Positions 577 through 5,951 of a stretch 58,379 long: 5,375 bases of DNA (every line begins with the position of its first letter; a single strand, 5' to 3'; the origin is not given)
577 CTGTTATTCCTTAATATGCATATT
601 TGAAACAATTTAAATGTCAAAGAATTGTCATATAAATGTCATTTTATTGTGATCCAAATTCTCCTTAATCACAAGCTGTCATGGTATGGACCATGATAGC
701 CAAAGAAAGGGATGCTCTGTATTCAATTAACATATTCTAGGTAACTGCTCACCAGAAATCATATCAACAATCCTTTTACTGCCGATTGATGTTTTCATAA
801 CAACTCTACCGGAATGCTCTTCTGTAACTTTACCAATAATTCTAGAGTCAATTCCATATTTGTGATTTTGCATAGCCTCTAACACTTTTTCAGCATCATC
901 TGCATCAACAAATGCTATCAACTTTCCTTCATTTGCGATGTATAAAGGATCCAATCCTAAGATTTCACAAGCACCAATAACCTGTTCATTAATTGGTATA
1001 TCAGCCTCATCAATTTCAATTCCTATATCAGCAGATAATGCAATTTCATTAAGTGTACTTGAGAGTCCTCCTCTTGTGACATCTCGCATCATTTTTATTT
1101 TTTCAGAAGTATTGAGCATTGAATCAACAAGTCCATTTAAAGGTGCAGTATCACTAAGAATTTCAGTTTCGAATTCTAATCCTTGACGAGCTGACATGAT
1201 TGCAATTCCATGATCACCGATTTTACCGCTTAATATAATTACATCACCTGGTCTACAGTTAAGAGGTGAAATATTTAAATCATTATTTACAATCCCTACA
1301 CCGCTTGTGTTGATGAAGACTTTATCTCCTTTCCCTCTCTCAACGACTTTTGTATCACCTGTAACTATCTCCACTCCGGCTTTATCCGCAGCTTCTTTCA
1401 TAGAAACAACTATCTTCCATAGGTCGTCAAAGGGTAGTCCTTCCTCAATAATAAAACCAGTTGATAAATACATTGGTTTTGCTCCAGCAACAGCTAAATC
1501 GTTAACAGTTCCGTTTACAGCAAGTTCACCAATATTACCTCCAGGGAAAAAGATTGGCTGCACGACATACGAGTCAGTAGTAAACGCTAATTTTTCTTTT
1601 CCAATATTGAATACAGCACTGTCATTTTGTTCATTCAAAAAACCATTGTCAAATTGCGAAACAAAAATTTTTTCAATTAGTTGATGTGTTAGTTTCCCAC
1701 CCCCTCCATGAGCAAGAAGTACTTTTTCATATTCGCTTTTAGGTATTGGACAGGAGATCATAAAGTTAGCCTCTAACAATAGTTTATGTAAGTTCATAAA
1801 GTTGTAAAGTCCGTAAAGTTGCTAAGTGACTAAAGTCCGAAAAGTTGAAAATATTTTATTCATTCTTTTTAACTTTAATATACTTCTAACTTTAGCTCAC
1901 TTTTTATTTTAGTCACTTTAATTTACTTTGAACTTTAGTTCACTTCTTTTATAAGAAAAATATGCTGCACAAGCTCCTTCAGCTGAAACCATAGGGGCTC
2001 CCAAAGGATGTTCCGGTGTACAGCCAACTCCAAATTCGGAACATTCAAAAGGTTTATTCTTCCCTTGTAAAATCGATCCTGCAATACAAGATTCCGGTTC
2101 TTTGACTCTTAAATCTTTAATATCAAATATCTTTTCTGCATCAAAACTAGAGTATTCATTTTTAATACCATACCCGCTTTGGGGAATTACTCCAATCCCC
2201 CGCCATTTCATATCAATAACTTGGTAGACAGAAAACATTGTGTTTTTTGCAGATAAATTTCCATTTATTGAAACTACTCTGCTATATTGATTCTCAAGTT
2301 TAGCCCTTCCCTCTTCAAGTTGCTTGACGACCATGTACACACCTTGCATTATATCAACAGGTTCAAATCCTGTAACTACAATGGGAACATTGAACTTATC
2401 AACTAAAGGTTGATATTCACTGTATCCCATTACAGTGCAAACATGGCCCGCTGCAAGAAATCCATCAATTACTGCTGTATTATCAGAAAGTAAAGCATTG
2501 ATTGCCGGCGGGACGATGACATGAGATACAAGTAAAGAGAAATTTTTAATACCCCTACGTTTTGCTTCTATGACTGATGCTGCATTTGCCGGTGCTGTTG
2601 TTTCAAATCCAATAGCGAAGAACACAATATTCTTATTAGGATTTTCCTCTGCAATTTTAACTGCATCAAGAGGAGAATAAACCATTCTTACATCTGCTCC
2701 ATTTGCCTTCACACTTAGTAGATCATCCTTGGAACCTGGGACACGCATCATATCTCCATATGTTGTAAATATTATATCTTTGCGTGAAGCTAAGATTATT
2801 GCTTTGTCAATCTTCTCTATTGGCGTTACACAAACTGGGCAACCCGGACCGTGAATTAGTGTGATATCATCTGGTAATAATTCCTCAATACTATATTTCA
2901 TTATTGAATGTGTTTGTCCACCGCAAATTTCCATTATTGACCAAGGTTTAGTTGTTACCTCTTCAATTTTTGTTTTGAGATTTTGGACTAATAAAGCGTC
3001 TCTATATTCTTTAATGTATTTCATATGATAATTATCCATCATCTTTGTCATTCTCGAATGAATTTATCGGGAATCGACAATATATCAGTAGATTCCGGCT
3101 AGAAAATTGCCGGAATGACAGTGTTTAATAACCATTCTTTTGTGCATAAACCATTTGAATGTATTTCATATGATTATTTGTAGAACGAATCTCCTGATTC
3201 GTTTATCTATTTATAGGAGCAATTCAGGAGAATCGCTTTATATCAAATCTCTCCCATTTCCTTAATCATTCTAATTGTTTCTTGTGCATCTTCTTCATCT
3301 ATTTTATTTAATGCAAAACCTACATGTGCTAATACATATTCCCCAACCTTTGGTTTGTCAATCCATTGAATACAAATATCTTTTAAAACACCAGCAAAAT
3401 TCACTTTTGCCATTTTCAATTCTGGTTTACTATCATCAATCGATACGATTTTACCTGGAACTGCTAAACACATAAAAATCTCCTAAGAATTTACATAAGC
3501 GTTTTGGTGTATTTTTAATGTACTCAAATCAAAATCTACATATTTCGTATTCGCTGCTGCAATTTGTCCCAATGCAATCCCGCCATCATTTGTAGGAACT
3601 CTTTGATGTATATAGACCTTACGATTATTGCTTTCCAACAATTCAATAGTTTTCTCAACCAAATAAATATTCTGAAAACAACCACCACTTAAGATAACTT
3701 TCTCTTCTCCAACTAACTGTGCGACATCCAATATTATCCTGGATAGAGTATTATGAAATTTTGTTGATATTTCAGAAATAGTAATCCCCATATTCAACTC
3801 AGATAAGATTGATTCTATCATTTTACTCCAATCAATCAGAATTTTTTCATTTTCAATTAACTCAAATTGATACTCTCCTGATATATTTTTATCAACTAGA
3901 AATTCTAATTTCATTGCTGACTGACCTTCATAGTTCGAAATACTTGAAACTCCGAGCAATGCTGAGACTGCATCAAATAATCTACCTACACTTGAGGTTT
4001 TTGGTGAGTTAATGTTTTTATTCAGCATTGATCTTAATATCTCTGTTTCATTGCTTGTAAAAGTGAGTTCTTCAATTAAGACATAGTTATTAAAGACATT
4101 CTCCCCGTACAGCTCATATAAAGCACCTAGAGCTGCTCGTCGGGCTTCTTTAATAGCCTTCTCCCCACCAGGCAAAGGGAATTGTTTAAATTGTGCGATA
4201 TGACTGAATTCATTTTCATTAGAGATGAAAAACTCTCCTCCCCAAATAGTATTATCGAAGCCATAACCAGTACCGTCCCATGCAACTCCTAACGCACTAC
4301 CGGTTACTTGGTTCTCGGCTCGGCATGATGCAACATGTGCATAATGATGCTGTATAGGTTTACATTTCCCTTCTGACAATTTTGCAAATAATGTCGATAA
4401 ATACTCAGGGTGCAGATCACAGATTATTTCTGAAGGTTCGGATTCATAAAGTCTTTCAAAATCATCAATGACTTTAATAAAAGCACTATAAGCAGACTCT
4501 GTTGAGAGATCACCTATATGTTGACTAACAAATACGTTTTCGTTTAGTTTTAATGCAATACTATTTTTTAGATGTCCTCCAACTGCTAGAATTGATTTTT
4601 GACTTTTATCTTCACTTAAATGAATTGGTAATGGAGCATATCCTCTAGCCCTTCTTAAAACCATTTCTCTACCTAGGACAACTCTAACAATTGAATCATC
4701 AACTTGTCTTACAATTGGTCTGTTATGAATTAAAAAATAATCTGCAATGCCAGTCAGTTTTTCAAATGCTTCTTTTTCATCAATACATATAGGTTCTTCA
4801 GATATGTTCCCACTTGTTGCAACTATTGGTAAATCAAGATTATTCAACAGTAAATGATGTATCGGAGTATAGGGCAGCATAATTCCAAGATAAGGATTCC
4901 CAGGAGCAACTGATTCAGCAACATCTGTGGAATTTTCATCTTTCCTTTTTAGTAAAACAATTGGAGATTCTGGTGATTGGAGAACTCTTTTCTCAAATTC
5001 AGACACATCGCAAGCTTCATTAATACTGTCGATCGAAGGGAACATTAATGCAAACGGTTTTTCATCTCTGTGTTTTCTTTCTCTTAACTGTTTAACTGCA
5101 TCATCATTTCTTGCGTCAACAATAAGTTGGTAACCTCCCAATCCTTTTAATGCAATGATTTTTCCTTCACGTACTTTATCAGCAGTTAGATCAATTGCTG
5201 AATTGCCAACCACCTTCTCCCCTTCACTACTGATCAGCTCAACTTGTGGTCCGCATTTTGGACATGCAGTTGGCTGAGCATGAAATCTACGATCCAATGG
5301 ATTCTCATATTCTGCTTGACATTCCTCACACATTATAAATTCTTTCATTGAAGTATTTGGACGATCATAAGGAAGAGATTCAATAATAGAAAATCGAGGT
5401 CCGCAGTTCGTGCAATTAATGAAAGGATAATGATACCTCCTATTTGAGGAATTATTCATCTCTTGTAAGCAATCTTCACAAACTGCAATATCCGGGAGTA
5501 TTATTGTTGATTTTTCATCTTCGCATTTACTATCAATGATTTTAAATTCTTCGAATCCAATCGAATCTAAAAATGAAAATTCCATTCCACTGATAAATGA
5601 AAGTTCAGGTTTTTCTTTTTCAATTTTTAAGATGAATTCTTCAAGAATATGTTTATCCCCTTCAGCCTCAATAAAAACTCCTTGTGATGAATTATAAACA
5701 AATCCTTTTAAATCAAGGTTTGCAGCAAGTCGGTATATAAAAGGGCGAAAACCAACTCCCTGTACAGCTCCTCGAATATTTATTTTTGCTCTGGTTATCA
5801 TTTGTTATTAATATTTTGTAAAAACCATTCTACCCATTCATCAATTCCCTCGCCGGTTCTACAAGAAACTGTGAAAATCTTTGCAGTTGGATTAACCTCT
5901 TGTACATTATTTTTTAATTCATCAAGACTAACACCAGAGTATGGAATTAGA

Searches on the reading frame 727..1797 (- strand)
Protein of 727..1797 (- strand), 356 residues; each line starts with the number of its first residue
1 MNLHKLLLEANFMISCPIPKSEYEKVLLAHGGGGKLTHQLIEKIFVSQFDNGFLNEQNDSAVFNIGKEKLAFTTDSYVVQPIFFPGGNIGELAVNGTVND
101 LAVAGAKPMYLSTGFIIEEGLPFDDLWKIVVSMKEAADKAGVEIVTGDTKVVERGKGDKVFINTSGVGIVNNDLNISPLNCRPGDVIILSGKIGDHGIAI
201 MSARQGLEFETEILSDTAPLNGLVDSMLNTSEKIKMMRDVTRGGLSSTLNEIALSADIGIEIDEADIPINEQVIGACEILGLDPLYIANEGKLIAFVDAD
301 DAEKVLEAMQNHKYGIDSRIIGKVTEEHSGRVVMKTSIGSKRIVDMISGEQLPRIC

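Call 24: search_protein_families(library=pfam, proteins=[window:727-1797:-], max_evalue=0.00001)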
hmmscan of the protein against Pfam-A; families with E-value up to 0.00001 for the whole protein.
window:727-1797:- (356 aa): 2 families
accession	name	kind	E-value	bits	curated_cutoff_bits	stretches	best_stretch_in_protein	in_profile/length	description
PF02769.27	AIRS_C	-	3e-32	112.4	23.1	1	182-334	1-155/156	AIR synthase related protein, C-terminal domain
PF00586.29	AIRS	-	1.5e-23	83.8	24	1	58-170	2-112/112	AIR synthase related protein, N-terminal domain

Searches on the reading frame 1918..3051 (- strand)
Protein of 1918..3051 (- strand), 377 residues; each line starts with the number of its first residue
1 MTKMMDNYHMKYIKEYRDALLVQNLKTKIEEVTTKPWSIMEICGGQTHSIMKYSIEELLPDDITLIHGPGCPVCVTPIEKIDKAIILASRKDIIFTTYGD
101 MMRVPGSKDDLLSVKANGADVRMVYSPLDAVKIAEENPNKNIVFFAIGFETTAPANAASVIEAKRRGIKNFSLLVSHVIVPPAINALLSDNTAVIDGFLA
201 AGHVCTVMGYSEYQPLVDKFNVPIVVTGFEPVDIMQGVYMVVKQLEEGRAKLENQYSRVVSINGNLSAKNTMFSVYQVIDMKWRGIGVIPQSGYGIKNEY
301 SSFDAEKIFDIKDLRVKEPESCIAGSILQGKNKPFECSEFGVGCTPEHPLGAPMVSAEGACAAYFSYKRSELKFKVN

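Call 24: search_protein_families(library=pfam, proteins=[window:1918-3051:-], max_evalue=0.00001)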
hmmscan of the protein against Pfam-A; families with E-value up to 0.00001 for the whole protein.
window:1918-3051:- (377 aa): 1 family
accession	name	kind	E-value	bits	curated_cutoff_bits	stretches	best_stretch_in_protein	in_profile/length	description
PF01924.21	HypD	-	4.9e-154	513.1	25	1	22-368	3-351/351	Hydrogenase formation hypA family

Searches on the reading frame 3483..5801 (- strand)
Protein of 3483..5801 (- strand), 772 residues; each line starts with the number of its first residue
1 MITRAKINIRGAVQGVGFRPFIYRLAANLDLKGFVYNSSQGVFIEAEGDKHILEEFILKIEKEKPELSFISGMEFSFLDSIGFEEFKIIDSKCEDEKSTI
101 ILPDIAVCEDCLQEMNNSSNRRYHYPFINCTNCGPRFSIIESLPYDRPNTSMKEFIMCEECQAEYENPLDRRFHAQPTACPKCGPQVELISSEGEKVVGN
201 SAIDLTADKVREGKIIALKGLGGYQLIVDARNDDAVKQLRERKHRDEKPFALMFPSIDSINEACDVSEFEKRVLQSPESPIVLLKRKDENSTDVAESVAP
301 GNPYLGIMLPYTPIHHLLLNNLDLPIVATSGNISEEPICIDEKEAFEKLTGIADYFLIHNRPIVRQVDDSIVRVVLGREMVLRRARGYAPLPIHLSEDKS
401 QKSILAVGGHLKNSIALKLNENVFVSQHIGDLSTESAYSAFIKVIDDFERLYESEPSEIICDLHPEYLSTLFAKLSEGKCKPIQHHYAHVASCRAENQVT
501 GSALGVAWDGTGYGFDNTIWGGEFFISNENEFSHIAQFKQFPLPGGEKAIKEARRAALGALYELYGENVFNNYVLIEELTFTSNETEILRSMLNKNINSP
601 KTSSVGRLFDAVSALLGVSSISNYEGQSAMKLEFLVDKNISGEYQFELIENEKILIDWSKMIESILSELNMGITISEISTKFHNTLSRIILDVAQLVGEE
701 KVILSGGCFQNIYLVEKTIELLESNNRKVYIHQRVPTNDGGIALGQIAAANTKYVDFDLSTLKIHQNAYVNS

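Call 24: search_protein_families(library=pfam, proteins=[window:3483-5801:-], max_evalue=0.00001)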
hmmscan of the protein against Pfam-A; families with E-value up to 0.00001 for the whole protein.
window:3483-5801:- (772 aa): 5 families
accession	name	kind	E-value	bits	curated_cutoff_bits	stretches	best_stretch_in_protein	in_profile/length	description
PF22521.2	HypF_C_2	-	2.3e-78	263.7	27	1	505-746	1-241/241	Carbamoyltransferase, Kae1-like Domain, second subdomain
PF01300.24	Sua5_yciO_yrdC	-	8.6e-48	162.6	25.1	1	210-384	3-177/178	Telomere recombination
PF07503.17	zf-HYPF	-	1.4e-36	124.4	23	2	107-140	1-34/34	HypF finger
PF17788.7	HypF_C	-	1.6e-30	106.1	23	1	400-496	2-99/99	HypF Kae1-like domain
PF00708.24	Acylphosphatase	-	2.2e-20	73.2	22.5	1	6-88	2-85/85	Acylphosphatase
